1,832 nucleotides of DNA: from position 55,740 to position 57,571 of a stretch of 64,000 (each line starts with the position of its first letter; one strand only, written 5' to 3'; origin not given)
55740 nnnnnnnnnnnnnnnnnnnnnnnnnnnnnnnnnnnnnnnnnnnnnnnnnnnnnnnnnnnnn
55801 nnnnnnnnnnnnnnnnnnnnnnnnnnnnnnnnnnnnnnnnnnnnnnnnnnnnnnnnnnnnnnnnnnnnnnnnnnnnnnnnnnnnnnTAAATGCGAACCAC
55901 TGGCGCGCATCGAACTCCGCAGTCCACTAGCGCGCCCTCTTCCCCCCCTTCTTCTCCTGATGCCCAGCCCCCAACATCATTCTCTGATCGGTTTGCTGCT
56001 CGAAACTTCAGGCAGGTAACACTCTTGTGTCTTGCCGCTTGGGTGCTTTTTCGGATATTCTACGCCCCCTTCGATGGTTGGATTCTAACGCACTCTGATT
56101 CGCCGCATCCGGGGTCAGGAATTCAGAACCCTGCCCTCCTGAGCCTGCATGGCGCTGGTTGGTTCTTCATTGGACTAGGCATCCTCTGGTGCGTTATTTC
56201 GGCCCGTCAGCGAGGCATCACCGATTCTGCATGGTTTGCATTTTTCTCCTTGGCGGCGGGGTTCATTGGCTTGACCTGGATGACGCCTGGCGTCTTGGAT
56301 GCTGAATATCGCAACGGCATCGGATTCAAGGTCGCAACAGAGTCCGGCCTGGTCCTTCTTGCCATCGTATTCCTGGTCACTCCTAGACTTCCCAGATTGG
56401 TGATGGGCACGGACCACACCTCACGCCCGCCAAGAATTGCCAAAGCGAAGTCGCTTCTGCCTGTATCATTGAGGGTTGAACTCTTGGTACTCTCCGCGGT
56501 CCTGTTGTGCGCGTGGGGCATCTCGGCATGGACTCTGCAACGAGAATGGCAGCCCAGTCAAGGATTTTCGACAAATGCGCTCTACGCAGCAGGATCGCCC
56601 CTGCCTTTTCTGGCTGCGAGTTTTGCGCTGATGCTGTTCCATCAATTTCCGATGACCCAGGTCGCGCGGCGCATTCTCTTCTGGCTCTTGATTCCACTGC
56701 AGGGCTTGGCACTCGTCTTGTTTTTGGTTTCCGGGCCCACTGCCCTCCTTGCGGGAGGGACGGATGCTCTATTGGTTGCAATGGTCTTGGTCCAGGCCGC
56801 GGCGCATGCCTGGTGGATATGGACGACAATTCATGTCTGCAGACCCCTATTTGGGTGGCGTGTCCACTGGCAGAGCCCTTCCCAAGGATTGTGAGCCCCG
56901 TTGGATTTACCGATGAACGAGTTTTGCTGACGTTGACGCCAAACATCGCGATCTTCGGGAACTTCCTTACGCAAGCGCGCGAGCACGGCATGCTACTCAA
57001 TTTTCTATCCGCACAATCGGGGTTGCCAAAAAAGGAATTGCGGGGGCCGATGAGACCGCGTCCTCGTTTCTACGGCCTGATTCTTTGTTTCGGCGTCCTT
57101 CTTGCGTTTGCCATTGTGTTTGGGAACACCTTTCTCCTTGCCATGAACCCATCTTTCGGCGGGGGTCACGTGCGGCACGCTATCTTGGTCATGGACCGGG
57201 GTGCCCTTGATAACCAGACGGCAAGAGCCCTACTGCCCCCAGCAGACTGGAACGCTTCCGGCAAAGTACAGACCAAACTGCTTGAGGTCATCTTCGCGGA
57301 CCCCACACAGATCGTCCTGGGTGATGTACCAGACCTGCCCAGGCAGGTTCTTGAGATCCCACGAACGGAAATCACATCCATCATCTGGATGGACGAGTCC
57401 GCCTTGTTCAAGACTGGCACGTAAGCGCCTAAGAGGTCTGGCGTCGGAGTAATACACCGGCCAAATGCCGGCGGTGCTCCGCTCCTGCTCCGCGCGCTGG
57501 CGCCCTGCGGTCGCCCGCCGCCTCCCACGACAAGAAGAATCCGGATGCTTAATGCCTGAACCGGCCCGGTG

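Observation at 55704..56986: Duplicated 36-aa peptide module flanking a polytopic membrane protein: candidate cognate signal and processing or docking partner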

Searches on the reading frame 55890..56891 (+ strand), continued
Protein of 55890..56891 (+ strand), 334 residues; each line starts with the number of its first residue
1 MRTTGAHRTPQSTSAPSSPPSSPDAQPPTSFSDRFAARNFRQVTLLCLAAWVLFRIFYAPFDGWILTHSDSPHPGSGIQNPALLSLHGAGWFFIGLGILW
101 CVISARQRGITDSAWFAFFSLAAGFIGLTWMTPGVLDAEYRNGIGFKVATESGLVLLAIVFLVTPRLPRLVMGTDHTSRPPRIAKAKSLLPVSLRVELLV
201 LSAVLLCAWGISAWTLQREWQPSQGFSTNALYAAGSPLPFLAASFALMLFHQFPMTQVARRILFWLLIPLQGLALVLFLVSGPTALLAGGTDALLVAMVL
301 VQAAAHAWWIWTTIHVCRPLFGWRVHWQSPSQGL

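Call 83: search_protein_families(library=phrogs, proteins=[window:55890-56891:+], max_evalue=0.001)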
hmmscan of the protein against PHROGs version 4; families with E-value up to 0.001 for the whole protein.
window:55890-56891:+ (334 aa): 0 families

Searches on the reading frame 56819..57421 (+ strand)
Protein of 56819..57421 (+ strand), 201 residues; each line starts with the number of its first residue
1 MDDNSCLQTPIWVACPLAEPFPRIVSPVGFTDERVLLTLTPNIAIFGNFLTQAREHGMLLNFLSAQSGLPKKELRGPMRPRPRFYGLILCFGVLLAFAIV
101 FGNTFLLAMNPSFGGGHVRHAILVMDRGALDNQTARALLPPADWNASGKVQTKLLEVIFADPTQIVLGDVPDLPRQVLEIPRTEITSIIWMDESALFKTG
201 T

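Call 5: search_protein_families(library=pfam, proteins=[window:56822-57421:+], max_evalue=0.01)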
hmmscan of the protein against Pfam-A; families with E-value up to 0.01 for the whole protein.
window:56822-57421:+ (200 aa): 0 families

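Call 9: find_homologous_proteins(query=window:56879-57421:+, max_evalue=0.01)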
Query window:56879-57421:+ (181 aa): 1 proteins with E <= 0.01 among 116 candidates.
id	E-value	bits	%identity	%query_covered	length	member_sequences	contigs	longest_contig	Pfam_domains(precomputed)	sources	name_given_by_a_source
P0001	2.2e-112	391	99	98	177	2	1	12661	-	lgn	-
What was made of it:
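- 56813..57424 (+): Small single-pass membrane protein carrying copy 2 at its N-terminus. Start is either GTG 56813 (NCBI, 203 aa; ATG 56819 is also possible) or GTG 56891 (Prodigal, 177 aa, GTGA overlap). TM at about 57074-57124. N-terminus predicted cytoplasmic. Orphan. Only itself found in 5.8e9 proteins (call 9).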

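Call 10: search_protein_families(library=ncbifam, proteins=[window:56891-57421:+], max_evalue=1)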
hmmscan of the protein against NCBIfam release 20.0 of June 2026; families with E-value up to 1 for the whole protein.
window:56891-57421:+ (177 aa): 0 families

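Call 11: search_protein_families(library=pfam, proteins=[window:56891-57421:+], max_evalue=10)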
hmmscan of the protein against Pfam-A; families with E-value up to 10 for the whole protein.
window:56891-57421:+ (177 aa): 2 families
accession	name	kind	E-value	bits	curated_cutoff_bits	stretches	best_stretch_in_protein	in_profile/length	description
PF20581.3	DUF6785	-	0.014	14.4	25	1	20-85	319-383/498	Family of unknown function (DUF6785)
PF08370.16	PDR_assoc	-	0.27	11.5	24.9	1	65-85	32-52/65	Plant PDR ABC transporter associated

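Call 83: search_protein_families(library=phrogs, proteins=[window:56819-57421:+], max_evalue=0.001)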
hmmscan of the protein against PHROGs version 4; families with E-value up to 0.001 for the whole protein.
window:56819-57421:+ (201 aa): 0 families
